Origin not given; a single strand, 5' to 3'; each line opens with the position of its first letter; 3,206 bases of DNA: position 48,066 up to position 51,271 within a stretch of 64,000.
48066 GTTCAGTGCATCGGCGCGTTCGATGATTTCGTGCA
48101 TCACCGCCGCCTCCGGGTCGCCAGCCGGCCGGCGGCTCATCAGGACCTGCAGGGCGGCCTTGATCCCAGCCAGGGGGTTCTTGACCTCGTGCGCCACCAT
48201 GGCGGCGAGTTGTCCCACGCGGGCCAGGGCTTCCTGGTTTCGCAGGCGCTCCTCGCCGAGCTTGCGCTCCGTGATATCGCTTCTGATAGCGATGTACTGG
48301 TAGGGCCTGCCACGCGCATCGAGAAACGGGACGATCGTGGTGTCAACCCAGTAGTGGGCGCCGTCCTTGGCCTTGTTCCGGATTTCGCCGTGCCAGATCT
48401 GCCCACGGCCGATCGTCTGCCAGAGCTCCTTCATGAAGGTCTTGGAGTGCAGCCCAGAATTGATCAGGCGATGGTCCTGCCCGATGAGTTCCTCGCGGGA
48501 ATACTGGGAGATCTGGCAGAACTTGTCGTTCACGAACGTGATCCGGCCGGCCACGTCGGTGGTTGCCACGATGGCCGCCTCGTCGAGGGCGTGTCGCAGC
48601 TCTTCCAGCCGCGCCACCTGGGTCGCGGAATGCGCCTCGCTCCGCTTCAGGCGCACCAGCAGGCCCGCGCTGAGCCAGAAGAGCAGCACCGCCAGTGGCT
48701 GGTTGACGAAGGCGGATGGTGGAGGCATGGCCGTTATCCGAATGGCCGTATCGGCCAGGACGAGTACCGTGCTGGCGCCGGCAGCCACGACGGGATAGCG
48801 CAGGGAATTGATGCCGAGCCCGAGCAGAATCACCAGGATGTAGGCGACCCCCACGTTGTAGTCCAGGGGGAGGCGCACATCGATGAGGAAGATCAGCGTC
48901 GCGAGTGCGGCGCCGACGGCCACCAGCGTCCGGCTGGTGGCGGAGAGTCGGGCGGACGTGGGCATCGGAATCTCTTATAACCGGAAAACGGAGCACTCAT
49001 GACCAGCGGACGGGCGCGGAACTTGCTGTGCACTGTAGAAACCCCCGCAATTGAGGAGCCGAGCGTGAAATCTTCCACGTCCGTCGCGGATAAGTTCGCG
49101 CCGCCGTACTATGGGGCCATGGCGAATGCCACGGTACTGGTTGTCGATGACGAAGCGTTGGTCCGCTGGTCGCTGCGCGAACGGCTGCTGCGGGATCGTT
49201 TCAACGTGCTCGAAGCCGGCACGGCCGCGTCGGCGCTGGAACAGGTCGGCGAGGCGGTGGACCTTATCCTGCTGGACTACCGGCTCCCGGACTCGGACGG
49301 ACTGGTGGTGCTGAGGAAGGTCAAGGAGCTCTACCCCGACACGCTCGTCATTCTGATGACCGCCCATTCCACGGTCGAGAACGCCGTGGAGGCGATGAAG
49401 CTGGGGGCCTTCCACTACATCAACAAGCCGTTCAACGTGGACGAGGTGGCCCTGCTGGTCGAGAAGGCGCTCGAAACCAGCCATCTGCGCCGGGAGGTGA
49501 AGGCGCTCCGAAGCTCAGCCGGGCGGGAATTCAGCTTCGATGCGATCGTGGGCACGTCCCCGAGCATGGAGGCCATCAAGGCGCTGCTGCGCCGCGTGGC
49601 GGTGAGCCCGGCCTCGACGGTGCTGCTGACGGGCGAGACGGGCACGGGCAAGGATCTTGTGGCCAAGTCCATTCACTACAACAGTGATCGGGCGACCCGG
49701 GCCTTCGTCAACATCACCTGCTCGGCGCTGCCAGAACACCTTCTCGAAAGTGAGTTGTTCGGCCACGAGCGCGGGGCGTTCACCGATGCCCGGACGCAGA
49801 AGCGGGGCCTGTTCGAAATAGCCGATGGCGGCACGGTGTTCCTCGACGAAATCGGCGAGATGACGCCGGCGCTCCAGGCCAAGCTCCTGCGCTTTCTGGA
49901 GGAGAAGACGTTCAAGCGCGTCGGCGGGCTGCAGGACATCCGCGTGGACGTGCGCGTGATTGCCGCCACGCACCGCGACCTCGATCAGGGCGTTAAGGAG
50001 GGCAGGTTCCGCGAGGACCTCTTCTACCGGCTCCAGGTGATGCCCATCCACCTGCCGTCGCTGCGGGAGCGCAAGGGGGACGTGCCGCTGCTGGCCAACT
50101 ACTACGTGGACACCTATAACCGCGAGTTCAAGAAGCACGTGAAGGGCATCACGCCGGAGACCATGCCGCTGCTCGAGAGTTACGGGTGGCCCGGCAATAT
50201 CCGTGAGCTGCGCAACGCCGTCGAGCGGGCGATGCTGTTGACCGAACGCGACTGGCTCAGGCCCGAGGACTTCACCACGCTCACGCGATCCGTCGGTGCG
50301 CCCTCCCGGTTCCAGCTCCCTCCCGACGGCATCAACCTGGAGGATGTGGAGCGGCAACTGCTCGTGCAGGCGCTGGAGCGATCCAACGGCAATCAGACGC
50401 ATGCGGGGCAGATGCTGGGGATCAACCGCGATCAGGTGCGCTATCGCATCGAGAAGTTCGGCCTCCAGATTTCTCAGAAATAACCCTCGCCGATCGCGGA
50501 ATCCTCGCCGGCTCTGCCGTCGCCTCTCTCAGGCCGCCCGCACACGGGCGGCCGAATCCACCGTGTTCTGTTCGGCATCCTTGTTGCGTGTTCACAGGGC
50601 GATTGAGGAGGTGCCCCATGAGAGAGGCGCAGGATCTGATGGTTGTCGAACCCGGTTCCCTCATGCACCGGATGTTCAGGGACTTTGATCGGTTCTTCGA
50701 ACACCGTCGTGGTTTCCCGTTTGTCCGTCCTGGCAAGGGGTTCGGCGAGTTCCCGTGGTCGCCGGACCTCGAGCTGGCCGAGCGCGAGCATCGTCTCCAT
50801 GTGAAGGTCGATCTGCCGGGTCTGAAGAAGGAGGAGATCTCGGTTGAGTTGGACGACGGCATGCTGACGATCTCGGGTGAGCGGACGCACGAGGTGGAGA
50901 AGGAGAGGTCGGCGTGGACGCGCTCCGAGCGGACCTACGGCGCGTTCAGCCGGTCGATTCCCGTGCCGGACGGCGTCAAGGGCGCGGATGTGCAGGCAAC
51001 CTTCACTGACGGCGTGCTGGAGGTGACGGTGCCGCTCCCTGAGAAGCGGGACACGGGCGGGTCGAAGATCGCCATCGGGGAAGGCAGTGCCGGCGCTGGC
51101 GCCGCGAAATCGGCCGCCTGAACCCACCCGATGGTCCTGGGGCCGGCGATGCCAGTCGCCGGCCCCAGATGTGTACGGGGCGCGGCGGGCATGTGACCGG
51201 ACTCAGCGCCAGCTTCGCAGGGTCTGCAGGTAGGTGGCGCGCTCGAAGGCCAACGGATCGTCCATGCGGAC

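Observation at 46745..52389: Compact sigma-54 regulon: five -24/-12 promoter matches around one PAS kinase / NtrC-type activator pair, including the head of the cytochrome cluster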

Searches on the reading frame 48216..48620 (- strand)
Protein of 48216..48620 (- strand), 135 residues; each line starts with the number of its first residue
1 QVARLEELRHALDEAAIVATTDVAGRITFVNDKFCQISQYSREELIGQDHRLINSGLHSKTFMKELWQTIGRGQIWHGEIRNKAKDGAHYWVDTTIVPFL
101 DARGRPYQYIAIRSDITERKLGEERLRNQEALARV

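Call 41: search_solved_structures(query=window:48216-48620:-, max_evalue=0.000001, show_alignments=4)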
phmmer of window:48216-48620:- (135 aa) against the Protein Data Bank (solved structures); distinct sequences matched with E-value up to 0.000001: 54.
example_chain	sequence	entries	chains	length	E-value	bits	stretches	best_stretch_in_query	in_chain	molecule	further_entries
3ewk_A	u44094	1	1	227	1.5e-54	186.8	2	18-127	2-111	Sensor protein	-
8dik_A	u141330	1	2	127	8.5e-22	80.8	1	12-121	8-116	Aerotaxis receptor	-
31cj_A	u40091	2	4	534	4.9e-19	71.9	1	12-121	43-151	Aerotaxis receptor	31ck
9qq6_A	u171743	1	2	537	1.4e-13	54.2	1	9-132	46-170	histidine kinase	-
2gj3_A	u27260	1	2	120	1.5e-12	50.9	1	8-118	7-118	Nitrogen fixation regulatory protein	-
7r5n_A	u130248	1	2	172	7.9e-12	48.6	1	6-130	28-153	Sensory box protein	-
9vf7_A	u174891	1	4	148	3.3e-10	43.3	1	26-124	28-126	histidine kinase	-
9vf8_A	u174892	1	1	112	1.1e-09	41.6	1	27-118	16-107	histidine kinase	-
7a6p_A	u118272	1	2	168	1.2e-09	41.5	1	10-131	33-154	Putative Sensory box protein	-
7yx0_A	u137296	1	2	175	2.9e-09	40.3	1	11-131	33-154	Putative regulatory protein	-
6gg9_A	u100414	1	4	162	1.5e-08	37.9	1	10-124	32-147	Sensory box protein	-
8jgc_A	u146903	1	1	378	2.1e-08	37.5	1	26-123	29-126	LOV domain-containing protein,2-dehydro-3-deoxyphosphogluconate aldolase/4-hydroxy-2-oxogl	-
5luv_A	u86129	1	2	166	3.4e-08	36.8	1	10-121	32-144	Putative PAS/PAC sensor protein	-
6yxc_A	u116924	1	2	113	5.9e-08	36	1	21-118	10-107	Multi-sensor hybrid histidine kinase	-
4wf0_A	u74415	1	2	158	9e-08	35.4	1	26-123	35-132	NPH1-1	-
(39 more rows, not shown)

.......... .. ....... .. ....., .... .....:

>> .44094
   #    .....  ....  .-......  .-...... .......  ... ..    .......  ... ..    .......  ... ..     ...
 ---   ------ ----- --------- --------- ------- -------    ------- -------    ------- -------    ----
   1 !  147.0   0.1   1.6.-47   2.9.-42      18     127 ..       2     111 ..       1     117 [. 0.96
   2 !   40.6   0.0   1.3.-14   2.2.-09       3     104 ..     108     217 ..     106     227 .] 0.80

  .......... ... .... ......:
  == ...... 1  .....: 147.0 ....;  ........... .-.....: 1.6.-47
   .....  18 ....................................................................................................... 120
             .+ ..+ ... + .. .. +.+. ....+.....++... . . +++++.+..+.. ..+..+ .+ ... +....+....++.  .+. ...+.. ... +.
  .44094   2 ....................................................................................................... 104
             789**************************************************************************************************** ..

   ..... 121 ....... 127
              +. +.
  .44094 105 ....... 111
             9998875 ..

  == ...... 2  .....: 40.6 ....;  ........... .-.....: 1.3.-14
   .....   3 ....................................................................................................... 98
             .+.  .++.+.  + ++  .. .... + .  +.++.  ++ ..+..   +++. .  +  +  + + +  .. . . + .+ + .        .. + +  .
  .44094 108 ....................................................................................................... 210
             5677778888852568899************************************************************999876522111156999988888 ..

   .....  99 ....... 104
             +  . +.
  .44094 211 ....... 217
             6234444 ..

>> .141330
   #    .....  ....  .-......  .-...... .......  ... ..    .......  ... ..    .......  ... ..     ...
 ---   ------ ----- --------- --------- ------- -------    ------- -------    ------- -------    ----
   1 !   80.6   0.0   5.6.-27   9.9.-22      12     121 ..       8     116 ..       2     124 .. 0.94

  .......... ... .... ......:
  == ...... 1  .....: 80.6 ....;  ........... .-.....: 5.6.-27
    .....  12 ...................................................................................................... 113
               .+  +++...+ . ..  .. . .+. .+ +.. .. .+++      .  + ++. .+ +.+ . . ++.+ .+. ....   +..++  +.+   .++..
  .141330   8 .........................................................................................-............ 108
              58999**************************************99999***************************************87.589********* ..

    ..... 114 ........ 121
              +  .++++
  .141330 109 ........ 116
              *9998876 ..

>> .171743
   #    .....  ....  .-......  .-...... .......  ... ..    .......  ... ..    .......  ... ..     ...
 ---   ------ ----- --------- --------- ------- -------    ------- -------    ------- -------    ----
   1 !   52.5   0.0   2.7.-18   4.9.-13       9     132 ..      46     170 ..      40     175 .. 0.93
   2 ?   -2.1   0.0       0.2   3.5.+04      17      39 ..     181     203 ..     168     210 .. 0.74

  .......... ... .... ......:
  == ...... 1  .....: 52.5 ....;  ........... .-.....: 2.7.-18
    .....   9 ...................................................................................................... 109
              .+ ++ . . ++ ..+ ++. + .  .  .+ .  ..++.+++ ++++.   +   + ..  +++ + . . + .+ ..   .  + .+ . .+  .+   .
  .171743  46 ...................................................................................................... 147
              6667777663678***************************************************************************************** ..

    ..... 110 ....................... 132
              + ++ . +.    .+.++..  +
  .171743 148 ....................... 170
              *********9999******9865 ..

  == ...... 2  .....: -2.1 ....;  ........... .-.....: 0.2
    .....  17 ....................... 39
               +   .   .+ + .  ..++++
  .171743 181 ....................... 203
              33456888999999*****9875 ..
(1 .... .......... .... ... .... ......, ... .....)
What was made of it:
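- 47568..48965 (-): Membrane-anchored histidine kinase with an FAD-type PAS domain. The PAS domain matches MmoS PAS-A (3EWK) at E = 1.5e-54, and Aer and NifL (call 41).
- On FAD-binding PAS redox sensors (Aer, MmoS, NifL type): T, H, N and R align identically (call 41).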

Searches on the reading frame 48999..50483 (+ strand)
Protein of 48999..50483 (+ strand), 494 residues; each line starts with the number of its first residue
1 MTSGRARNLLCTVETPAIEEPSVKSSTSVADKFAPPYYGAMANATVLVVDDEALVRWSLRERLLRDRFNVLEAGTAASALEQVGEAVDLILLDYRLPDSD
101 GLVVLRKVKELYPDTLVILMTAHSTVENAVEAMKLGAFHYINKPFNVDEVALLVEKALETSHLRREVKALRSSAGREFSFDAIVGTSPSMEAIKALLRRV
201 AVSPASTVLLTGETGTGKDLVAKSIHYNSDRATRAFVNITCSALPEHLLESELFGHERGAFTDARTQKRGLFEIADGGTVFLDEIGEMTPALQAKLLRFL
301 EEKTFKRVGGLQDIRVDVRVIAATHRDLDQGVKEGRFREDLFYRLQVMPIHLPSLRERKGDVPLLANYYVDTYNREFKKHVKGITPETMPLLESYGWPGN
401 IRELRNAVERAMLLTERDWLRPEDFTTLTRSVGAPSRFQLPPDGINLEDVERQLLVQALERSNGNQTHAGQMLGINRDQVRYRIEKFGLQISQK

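Call 9: search_protein_families(library=pfam, proteins=[window:48999-50483:+])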
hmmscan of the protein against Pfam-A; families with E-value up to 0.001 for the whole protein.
window:48999-50483:+ (494 aa): 9 families
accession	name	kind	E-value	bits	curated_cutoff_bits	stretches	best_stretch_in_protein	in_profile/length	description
PF00158.32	Sigma54_activat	-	2.2e-68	229.6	20.2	1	183-351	1-168/168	Sigma-54 interaction domain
PF00072.30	Response_reg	-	9.4e-25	87.4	30.2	1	46-151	1-107/111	Response regulator receiver domain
PF25601.1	AAA_lid_14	-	1e-24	86.6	27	1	356-428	1-73/87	AAA+ ATPase lid domain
PF14532.12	Sigma54_activ_2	-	4.1e-20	72.9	25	1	184-355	1-138/138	Sigma-54 interaction domain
PF02954.25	HTH_8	-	1.1e-13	51.1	22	1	447-487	2-42/42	Bacterial regulatory protein, Fis family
PF07728.20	AAA_5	-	6.1e-09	36.4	22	1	208-326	2-123/139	AAA domain (dynein-related subfamily)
PF00004.35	AAA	-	2.1e-07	31.9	21.2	1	208-340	1-126/131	ATPase family associated with various cellular activities (AAA)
PF07724.20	AAA_2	-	9.6e-05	22.9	27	1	204-314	2-112/166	AAA domain (Cdc48 subfamily)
PF13191.12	AAA_16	-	0.00019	22.4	32.6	1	188-293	7-113/167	AAA ATPase domain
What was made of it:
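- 49119..50483 (+): NtrC-family sigma-54 activator (REC, AAA+ with GAFTDA loop, Fis-type helix-turn-helix). Pfam (call 9).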

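Call 11: find_related_loci(query=window:49119-50483:+, collection=genome_contigs, flank=6000)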
Query window:49119-50483:+ (454 aa) in genome_contigs; peptide patterns used: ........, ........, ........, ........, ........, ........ (x = any residue, [..] = any of these).
600 stretches matched a pattern (row limit reached: there are more); 600 encode a relative of the query (tblastn E <= 1e-3); the best 80 are kept; 80 distinct loci.
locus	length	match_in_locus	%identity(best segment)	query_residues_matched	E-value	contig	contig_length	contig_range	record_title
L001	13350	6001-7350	75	3-451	0e+0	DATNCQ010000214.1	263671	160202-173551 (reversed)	MAG TPA_asm: Vicinamibacterales bacterium isolate SMAG_U11218 k141_1383968, whole genome shotgun sequence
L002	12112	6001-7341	75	1-449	0e+0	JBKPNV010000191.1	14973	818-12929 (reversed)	MAG: Acidobacteriota bacterium isolate GS_HAYS_MAG_00031 GS_HAYS_000002219937, whole genome shotgun sequence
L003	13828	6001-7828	68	5-450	0e+0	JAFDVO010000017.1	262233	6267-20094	MAG: Acidobacteria bacterium isolate SZAS-18 ACID-KAN-4__17__length-262233, whole genome shotgun sequence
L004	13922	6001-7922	66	1-449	0e+0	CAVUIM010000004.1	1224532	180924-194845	MAG: uncultured Acidobacteriota bacterium isolate MFD04651.bin.1.237 genome assembly, contig: contig_7549, whole genome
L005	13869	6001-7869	64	4-450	0e+0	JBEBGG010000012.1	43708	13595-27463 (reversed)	MAG: Vicinamibacterales bacterium isolate ASF_16 NODE_289_length_43708_cov_4.257103, whole genome shotgun sequence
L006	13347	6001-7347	61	1-449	1e-175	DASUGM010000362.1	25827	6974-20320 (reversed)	MAG TPA_asm: Vicinamibacterales bacterium isolate SMAG_U1405 k141_1358204, whole genome shotgun sequence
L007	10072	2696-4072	51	1-452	9e-144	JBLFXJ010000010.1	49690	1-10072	MAG: Myxococcota bacterium isolate 3300053785_10 Ga0535658_0000907, whole genome shotgun sequence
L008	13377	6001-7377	47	1-453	5e-130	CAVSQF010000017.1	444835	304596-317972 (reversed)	MAG: uncultured delta proteobacterium isolate MFD01476.bin.1.163 genome assembly, contig: contig_22267, whole genome sho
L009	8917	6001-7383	44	1-449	1e-129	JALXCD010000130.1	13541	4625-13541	MAG: Deltaproteobacteria bacterium isolate T2_metabat2_scaf2bin.141 T2_NODE_5080_length_13541_cov_1.839198, whole genome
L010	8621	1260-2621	48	4-449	2e-129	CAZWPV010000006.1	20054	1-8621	MAG TPA_asm: uncultured Anaerolineales bacterium isolate binchicken_co228_317 genome assembly, contig: NODE_3654_length_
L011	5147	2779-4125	46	3-449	4e-130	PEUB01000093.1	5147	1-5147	MAG: Nitrospirae bacterium CG02_land_8_20_14_3_00_41_53 CG02_land_8_20_14_3.00_150_scaffold_12044_c, whole genome shotgu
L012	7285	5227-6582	47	6-450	2e-127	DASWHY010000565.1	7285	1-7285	MAG TPA_asm: Thermoanaerobaculia bacterium isolate SMAG_U2854 k141_3239628, whole genome shotgun sequence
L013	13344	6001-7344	45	4-450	2e-125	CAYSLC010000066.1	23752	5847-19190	MAG TPA_asm: uncultured Desulfobacteraceae bacterium isolate binchicken_co15_57 genome assembly, contig: NODE_1017_lengt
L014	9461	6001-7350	47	1-449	2e-123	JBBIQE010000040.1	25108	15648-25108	MAG: Candidatus Methylomirabilis sp. isolate BQS170218_bin_319 NODE_1590_length_25108_cov_2.21288, whole genome shotgun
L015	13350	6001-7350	47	5-450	7e-123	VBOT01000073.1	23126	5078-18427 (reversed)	MAG: Candidatus Eisenbacteria bacterium isolate WS_3 14_1009_16_30cm_scaffold_7543, whole genome shotgun sequence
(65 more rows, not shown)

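Call 27: search_protein_families(library=ncbifam, proteins=[window:49119-50483:+], max_evalue=0.01)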
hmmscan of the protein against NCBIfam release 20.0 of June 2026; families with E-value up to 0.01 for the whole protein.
window:49119-50483:+ (454 aa): 128 families (the best 25 are shown)
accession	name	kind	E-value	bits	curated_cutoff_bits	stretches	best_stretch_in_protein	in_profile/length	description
NF008469.0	PRK11361.1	equivalog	1.8e-138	462.1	714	1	3-450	4-457/461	acetoacetate metabolism transcriptional regulator AtoC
TIGR01818.1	ntrC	equivalog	1.6e-126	422.9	558.6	2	6-384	1-376/463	nitrogen regulation protein NR(I)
TIGR02915.1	PEP_resp_reg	equivalog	8.5e-122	407.2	502.6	1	6-449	1-444/445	PEP-CTERM-box response regulator transcription factor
NF007689.0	PRK10365.1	equivalog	9e-116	387.2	760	1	3-440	5-435/441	sigma-54-dependent response regulator transcription factor ZraR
TIGR01817.1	nifA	equivalog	5.4e-111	371.9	528.85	2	109-387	166-440/534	nif-specific transcriptional activator NifA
NF051870.1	NAssimRespRegNtrX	equivalog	1.9e-110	369.9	600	1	5-448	3-451/452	nitrogen assimilation response regulator NtrX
NF008176.1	PRK10923.1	equivalog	2e-104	349.8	620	1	1-369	1-365/469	nitrogen regulation protein NR(I)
NF041946.1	LuxO_transreg_Vib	equivalog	2.5e-101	339.8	800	1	27-378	20-369/463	quorum-sensing sigma-54 dependent transcriptional regulator LuxO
NF011695.0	PRK15115.1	equivalog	2.4e-99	333.1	763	1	3-441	6-430/445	two-component system response regulator GlrR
NF041552.1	TF_PrdR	equivalog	1.1e-97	327.7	795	1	121-447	252-576/577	sigma-54 dependent transcriptional regulator PrdR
NF038308.1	RNA_repair_RtcR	equivalog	1.4e-97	327.7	650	1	80-447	117-516/530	RNA repair transcriptional activator RtcR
NF049963.1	RespRegFlgRCampy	domain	1.1e-94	317.7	750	1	6-448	3-428/429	fla regulon two-component system response regulator FlgR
NF003451.0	PRK05022.1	equivalog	2.8e-93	313.4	476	1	90-446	132-507/512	nitric oxide reductase transcriptional regulator NorR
NF050807.1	TransRegFlbDCaul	equivalog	3.8e-93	312.8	750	1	34-447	31-438/454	sigma-54-dependent transcriptional regulator FlbD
NF041906.1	V4R_TF_MobR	exception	2.3e-87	293.8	999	1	123-447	214-544/544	phenol degradation transcriptional regulator MobR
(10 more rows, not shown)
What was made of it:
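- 49119..50483 (+): NCBIfam best hit is AtoC, 462 bits, below the 714 cut-off (call 27).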

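Call 35: find_related_loci(query=window:49119-50483:+, collection=metagenome_contigs, flank=5000)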
Query window:49119-50483:+ (454 aa) in metagenome_contigs; peptide patterns used: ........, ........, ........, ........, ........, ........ (x = any residue, [..] = any of these).
600 stretches matched a pattern (row limit reached: there are more); 596 encode a relative of the query (tblastn E <= 1e-3); the best 80 are kept; 80 distinct loci.
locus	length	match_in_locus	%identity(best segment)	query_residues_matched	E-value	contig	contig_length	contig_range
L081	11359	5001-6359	75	1-453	0e+0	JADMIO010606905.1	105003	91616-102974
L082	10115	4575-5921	75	1-449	0e+0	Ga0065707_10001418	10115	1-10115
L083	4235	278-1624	74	1-450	0e+0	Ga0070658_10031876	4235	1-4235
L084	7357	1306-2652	74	1-449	0e+0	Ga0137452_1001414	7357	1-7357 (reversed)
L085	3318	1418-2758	75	1-449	0e+0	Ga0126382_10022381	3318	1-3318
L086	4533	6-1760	68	1-450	0e+0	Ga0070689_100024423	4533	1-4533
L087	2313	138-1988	67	1-454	0e+0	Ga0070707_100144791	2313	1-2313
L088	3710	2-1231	74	39-449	0e+0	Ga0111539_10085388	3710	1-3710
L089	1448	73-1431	66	1-452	0e+0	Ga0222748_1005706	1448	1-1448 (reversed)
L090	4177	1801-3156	65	1-452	0e+0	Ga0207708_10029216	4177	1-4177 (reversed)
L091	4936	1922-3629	65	6-450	0e+0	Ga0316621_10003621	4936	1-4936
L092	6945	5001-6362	60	1-454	0e+0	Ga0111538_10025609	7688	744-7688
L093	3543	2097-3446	57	4-453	3e-172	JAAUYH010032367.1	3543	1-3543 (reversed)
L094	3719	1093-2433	54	3-450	4e-161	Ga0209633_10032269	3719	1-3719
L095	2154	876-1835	67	132-453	5e-150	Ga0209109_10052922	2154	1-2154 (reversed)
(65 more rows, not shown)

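Call 53: search_solved_structures(query=window:49119-50483:+, max_evalue=1e-40)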
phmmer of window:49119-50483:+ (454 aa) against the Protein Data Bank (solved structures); distinct sequences matched with E-value up to 1e-40: 35.
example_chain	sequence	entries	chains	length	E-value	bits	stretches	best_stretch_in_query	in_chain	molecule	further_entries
4l4u_A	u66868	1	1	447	2.7e-103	349.5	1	4-449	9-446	Transcriptional regulator (NtrC family)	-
1ny5_A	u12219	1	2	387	6.6e-98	331.7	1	5-386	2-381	transcriptional regulator (NtrC family)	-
3dzd_A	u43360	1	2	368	1.6e-92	314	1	6-382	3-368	Transcriptional regulator (NtrC family)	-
9qq6_C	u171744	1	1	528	8e-87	295.2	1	119-450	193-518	Nif-specific regulatory protein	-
1ojl_A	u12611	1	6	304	2.4e-85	290.3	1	143-440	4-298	TRANSCRIPTIONAL REGULATORY PROTEIN ZRAR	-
5ep0_A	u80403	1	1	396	2.7e-84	286.9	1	4-380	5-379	Putative repressor protein luxO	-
5m7n_A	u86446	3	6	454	9.2e-80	271.9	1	4-448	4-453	Nitrogen assimilation regulatory protein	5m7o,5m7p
4ly6_A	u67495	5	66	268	7.2e-72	245.9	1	124-387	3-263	Transcriptional regulator (NtrC family)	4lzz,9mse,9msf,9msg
1ny6_A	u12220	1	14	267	1e-71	245.4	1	136-387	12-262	transcriptional regulator (NtrC family)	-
8p53_C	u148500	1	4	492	1.1e-71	245.3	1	133-374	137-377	Transcriptional regulator FleQ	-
6iy8_A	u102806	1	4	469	9e-71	242.3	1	122-377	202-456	Positive regulator CapR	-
3m0e_A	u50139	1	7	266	9.3e-71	242.3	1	138-387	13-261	Transcriptional regulator (NtrC family)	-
5exx_A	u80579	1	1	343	2.5e-70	240.8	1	139-374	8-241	Transcriptional regulator FleQ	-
8pb9_D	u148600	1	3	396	1.8e-69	238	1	133-374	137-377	Transcriptional regulator FleQ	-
26jl_A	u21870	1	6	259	1.9e-69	237.9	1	143-375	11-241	Flagellar regulatory protein A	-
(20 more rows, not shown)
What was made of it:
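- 49119..50483 (+): Closest solved structure is Aquifex NtrC1, 4L4U (call 53).
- On NtrC-family response-regulator activator (bacterial enhancer-binding protein): Closest structure is NtrC1, 4L4U, E = 2.7e-103 (call 53).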

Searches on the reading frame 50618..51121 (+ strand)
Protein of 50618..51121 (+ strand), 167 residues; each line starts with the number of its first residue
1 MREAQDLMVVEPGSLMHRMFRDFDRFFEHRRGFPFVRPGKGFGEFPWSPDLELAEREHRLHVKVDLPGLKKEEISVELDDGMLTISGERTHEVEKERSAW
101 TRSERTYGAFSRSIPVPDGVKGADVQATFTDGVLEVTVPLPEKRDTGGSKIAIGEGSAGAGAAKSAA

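Call 9: search_protein_families(library=pfam, proteins=[window:50618-51121:+])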
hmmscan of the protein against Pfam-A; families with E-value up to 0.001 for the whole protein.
window:50618-51121:+ (167 aa): 2 families
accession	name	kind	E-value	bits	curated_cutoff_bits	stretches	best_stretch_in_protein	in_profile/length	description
PF00011.27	HSP20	-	1.6e-23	83.2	20.8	1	54-153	3-101/102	Hsp20/alpha crystallin family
PF17886.7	ArsA_HSP20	-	1.8e-07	31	22.5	1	61-137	5-62/63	HSP20-like domain found in ArsA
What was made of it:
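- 50618..51121 (+): Small heat-shock protein (Hsp20/alpha-crystallin) gene. Pfam HSP20, E = 1.6e-23 (call 9).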

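Call 27: search_protein_families(library=ncbifam, proteins=[window:50618-51121:+], max_evalue=0.01)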
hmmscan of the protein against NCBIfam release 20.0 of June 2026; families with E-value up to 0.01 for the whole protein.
window:50618-51121:+ (167 aa): 4 families
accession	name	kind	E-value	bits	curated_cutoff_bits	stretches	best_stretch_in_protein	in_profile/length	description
NF042420.1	Hsp18_Clos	equivalog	5.2e-22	78.5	195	1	51-153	45-146/147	heat shock protein Hsp18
NF041799.1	Hsp14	equivalog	4.3e-18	65.4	100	1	47-143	17-111/118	archaeal heat shock protein Hsp14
NF041800.1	Hsp20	equivalog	8.4e-13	48.2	140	1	51-151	76-159/162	archaeal heat shock protein Hsp20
NF008618.0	PRK11597.1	equivalog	0.00049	20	207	1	60-156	45-137/142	small heat shock chaperone IbpB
